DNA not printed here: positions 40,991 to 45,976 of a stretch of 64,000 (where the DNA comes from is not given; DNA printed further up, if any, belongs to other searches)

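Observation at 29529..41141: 3870-aa virion protein carries a universally conserved RNA-polymerase catalytic loop (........)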

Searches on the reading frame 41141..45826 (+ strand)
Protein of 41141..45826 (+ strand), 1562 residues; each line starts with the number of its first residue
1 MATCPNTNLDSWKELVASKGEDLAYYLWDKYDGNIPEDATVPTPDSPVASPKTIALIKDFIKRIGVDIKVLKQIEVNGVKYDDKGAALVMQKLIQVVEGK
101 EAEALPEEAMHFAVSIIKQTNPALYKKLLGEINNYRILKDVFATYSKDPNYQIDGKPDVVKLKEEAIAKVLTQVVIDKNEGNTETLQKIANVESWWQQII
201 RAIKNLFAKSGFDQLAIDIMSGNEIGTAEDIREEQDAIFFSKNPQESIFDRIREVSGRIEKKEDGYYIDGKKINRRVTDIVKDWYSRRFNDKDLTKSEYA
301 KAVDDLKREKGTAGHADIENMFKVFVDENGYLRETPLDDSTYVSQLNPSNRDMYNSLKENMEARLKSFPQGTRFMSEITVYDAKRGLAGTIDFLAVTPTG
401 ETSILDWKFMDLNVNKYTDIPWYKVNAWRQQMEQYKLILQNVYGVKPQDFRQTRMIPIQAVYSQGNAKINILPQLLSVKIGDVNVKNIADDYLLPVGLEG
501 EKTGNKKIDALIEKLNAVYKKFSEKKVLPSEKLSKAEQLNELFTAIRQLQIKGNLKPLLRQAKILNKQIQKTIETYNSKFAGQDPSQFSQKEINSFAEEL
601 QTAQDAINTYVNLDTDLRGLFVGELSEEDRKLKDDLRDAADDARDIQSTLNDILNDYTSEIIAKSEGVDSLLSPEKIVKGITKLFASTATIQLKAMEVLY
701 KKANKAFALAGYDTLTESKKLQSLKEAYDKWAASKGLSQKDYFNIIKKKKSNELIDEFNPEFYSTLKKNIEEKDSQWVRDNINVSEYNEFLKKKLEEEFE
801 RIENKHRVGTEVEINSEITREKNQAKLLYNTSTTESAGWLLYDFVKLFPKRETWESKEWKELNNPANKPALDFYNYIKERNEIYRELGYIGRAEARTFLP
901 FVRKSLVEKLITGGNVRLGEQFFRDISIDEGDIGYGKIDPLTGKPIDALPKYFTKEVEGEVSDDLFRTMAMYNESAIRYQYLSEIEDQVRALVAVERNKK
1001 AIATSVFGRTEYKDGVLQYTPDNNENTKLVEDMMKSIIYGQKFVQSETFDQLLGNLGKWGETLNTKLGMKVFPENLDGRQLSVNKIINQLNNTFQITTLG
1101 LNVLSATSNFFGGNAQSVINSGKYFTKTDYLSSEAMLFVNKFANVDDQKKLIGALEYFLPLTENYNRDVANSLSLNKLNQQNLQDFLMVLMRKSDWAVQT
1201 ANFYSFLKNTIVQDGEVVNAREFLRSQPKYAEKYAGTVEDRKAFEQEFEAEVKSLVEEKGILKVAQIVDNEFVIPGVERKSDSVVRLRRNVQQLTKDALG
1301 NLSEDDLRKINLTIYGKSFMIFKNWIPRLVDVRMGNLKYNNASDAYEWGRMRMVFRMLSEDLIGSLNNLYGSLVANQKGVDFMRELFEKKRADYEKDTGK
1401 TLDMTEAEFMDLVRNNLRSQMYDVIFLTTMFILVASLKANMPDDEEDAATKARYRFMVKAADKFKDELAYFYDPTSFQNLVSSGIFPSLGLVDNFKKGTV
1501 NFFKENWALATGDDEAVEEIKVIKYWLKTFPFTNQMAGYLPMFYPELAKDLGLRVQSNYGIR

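Call 28: search_protein_families(library=pfam, proteins=[window:41141-45826:+], max_evalue=1)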
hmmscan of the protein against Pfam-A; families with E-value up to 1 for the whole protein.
window:41141-45826:+ (1562 aa): 0 families

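Call 99: search_protein_families(library=ncbifam, proteins=[window:41141-45826:+], max_evalue=0.01)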
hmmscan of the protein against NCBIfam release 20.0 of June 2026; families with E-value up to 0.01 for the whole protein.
window:41141-45826:+ (1562 aa): 0 families
